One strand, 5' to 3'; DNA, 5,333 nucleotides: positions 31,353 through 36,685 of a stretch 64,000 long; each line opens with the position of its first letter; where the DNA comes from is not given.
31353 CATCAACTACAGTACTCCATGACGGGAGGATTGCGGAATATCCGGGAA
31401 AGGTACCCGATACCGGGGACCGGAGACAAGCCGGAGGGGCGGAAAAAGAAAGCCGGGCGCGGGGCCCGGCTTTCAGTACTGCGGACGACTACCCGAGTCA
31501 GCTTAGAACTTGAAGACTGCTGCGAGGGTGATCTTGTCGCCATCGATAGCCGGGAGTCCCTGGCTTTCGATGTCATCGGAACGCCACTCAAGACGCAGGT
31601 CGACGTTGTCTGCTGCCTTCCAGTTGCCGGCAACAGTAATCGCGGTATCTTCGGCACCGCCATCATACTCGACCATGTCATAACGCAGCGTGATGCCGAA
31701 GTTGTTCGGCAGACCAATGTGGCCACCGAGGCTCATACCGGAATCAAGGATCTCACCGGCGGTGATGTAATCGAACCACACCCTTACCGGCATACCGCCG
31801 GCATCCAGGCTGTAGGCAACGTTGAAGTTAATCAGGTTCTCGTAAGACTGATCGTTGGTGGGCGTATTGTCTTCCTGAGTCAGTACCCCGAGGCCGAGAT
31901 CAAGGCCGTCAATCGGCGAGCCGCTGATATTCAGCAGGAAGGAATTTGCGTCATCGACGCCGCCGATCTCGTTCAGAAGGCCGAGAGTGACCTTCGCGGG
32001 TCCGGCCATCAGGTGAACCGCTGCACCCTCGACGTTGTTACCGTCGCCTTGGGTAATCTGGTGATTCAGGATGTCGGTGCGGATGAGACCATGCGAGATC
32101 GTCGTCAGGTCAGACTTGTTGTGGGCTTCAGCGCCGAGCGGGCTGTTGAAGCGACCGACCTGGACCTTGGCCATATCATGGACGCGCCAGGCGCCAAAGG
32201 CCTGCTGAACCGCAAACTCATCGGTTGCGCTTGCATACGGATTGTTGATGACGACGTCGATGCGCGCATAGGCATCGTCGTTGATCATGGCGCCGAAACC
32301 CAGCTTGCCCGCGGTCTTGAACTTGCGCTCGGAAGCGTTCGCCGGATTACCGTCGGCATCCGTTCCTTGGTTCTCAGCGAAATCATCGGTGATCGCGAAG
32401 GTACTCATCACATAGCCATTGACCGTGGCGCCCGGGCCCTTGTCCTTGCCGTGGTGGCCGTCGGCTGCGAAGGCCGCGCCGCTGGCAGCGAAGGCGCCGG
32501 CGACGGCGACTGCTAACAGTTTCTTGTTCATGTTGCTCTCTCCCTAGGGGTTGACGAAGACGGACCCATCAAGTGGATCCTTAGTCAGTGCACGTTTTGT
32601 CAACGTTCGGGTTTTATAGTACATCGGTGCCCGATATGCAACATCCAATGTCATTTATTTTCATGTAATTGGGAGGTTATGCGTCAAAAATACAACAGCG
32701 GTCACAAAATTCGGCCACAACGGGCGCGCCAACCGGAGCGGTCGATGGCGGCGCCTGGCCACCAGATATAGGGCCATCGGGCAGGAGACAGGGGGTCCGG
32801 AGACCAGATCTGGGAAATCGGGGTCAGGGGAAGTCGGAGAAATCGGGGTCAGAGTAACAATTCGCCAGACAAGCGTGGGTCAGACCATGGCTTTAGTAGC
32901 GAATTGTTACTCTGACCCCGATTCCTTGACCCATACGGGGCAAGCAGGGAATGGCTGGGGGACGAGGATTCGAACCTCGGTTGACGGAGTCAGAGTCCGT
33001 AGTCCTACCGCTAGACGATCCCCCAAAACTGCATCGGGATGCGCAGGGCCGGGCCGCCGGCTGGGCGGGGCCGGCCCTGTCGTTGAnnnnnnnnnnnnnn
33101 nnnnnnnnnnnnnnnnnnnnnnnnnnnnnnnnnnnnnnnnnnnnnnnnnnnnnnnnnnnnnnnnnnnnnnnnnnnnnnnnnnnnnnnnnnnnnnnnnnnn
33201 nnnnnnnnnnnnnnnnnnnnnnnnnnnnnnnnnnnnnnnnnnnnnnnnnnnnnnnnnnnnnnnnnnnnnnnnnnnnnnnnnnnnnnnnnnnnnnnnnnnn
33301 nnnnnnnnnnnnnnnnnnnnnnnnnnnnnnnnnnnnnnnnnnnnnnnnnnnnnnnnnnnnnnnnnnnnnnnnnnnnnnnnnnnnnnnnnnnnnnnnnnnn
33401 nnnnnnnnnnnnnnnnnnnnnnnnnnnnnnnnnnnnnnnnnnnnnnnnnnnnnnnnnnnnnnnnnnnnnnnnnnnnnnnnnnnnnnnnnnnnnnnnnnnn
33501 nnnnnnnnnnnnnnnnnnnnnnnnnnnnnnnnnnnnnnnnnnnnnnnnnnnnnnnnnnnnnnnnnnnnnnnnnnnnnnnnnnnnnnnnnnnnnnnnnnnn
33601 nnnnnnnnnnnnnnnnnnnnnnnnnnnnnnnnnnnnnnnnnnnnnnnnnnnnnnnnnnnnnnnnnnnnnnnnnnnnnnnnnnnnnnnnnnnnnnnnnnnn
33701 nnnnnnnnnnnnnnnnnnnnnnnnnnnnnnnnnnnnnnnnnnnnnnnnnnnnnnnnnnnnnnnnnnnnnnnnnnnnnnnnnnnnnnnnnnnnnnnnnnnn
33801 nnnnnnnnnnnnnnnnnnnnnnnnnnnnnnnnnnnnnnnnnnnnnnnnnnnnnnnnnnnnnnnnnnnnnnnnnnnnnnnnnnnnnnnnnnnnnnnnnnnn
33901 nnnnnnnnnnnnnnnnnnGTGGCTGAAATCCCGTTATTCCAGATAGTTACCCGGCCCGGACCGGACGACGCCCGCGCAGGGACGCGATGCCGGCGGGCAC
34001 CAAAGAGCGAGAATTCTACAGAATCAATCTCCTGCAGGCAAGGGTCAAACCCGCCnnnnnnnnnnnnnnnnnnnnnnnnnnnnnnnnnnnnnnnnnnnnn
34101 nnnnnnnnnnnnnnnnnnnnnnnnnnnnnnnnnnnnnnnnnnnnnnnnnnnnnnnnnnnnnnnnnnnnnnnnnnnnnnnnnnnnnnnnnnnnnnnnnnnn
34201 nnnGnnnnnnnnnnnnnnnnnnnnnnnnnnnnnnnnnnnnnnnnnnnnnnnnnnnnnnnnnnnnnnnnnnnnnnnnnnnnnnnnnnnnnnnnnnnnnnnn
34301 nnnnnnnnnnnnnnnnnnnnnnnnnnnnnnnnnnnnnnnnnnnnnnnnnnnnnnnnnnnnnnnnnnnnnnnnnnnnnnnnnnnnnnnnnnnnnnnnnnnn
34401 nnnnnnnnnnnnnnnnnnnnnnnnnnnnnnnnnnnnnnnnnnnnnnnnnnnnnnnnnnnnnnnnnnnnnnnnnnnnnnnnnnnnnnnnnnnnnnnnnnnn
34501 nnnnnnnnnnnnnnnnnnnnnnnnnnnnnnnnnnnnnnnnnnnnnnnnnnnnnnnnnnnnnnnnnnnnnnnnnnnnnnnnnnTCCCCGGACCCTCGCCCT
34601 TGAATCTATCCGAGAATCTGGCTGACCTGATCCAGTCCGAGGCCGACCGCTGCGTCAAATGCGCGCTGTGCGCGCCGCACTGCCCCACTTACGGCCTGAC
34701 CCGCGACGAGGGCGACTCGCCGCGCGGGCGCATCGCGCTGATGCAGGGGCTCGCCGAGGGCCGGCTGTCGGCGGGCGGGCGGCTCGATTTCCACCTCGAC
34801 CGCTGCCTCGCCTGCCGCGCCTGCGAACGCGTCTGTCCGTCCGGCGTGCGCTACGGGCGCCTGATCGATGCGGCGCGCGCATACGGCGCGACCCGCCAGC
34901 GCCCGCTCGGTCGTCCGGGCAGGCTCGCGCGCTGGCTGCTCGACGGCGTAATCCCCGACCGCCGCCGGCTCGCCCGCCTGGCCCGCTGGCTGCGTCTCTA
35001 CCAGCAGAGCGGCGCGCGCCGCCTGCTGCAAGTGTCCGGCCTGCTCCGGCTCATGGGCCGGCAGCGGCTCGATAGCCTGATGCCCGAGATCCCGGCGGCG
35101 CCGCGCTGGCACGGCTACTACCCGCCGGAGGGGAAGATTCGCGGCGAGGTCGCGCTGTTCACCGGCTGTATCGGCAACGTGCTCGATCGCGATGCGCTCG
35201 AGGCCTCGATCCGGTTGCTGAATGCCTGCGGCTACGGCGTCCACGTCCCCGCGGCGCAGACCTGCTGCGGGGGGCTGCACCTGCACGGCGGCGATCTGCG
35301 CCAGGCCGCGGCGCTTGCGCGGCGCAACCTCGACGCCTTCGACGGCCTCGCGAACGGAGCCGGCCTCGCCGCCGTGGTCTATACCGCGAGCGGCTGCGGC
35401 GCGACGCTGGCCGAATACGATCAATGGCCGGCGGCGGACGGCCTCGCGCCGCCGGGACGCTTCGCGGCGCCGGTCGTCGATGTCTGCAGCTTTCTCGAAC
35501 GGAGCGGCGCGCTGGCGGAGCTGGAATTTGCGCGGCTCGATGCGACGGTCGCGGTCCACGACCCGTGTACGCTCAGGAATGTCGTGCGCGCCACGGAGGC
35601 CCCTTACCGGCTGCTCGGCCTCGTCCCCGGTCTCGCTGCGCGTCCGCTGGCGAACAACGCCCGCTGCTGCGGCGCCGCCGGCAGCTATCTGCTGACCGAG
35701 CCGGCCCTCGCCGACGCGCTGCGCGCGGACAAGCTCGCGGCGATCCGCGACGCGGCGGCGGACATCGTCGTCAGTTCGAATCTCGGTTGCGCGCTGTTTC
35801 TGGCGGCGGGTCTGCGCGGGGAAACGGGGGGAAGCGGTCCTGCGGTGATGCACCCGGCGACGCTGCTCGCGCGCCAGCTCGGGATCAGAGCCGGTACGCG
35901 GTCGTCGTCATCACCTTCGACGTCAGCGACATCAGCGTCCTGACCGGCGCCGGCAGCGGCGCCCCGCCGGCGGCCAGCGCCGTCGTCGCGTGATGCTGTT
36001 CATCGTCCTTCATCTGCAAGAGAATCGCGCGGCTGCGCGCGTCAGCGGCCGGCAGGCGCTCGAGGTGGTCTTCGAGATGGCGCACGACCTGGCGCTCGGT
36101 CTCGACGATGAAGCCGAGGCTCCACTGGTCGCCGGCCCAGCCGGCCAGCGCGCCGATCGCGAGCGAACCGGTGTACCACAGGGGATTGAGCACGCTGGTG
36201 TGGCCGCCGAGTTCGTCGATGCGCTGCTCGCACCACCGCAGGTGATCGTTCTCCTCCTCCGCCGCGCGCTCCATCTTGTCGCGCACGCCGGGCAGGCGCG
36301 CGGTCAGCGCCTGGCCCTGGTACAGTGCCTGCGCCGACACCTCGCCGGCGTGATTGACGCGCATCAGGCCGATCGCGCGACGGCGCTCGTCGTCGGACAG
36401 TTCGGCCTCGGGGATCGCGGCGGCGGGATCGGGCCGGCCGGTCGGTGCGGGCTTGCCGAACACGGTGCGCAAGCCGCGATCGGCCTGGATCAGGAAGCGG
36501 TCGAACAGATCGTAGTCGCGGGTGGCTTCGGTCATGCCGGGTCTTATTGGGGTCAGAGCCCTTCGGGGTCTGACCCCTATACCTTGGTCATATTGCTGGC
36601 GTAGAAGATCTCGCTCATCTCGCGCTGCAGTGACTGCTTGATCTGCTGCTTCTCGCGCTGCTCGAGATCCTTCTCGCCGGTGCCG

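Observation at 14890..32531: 17-kb minus-strand gene train: multiheme cytochromes, dedicated System II maturation, NHL propellers, cupredoxin lipoprotein, OM beta-barrels and a PPIase — candidate porin-cytochrome electron conduit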

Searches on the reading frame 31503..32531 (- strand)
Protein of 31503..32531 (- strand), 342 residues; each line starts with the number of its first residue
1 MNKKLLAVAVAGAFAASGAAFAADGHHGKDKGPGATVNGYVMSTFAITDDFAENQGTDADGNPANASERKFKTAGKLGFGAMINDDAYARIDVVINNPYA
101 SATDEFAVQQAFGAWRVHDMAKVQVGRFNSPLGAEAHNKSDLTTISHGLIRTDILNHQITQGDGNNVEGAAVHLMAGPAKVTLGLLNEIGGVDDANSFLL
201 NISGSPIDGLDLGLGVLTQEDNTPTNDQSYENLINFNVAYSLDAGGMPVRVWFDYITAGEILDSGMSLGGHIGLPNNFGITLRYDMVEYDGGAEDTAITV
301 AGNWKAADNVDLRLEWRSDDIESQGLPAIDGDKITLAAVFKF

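Call 4: search_protein_families(library=pfam, max_evalue=0.01, proteins=[window:31503-32531:-])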
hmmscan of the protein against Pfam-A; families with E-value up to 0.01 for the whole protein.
window:31503-32531:- (342 aa): 1 family
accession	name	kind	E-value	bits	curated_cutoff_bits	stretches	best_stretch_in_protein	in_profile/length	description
PF07642.17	BBP2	-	8.8e-09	35.5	26.2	1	76-242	57-216/339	Putative beta-barrel porin-2, OmpL-like. bbp2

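Call 15: search_protein_families(library=ncbifam, max_evalue=0.001, proteins=[window:31503-32531:-])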
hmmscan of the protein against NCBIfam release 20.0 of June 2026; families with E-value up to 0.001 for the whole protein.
window:31503-32531:- (342 aa): 0 families

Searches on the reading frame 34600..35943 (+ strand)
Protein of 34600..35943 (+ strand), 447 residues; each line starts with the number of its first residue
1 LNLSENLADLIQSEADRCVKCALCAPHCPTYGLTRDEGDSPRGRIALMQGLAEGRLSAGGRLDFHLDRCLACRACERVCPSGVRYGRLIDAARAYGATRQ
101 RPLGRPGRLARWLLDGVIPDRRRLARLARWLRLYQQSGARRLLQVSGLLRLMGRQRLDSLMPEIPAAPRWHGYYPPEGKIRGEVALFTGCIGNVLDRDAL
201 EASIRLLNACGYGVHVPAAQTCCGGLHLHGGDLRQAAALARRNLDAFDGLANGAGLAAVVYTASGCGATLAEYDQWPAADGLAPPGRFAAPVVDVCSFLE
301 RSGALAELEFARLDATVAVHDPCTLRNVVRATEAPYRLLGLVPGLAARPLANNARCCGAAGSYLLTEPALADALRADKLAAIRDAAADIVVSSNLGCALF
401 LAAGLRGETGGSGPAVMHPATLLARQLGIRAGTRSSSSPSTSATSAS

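Call 43: search_protein_families(library=pfam, max_evalue=0.001, proteins=[window:34600-35943:+])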
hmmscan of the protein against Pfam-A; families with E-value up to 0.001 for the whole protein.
window:34600-35943:+ (447 aa): 11 families
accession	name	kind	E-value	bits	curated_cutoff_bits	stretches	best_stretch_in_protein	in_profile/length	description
PF02754.22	CCG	-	7.7e-23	80.9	20.6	2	184-270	1-84/85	Cysteine-rich domain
PF13183.11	Fer4_8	-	1.8e-13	51.3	27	1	14-83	1-68/68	4Fe-4S dicluster domain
PF12838.12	Fer4_7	-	5.1e-11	43.3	27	1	17-83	1-52/52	4Fe-4S dicluster domain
PF13534.11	Fer4_17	-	9.2e-10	39.4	22.2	1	17-83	1-60/61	4Fe-4S dicluster domain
PF00037.32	Fer4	-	5.6e-09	35.9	21.1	1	65-83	4-22/24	4Fe-4S binding domain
PF12837.12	Fer4_6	-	2.1e-07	31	25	0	67-83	7-23/24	4Fe-4S binding domain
PF13237.11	Fer4_10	-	1.1e-06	28.8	25.5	1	12-80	3-53/53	4Fe-4S dicluster domain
PF12797.12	Fer4_2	-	1.6e-06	28.1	24.5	1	64-81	5-22/22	4Fe-4S binding domain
PF13187.11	Fer4_9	-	5e-06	26.9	27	1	17-82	1-50/52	4Fe-4S dicluster domain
PF14697.11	Fer4_21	-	4.8e-05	23.8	35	0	11-30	34-53/59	4Fe-4S dicluster domain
PF13484.11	Fer4_16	-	5.5e-05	24.3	30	1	17-81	1-65/66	4Fe-4S double cluster binding domain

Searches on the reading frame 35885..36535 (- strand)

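Call 43: search_protein_families(library=pfam, max_evalue=0.001, proteins=[window:35885-36535:-])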
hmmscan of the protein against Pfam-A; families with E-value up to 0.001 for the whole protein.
window:35885-36535:- (216 aa): 3 families
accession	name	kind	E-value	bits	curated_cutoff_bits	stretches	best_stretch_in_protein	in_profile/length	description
PF03232.19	COQ7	-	2.1e-44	151.6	23.5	1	57-213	6-169/169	Ubiquinone biosynthesis protein COQ7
PF02915.23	Rubrerythrin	-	2.3e-07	31.7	22.8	1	61-188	6-135/137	Rubrerythrin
PF00210.30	Ferritin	-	2.3e-05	24.8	24.5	1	80-185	29-131/142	Ferritin-like domain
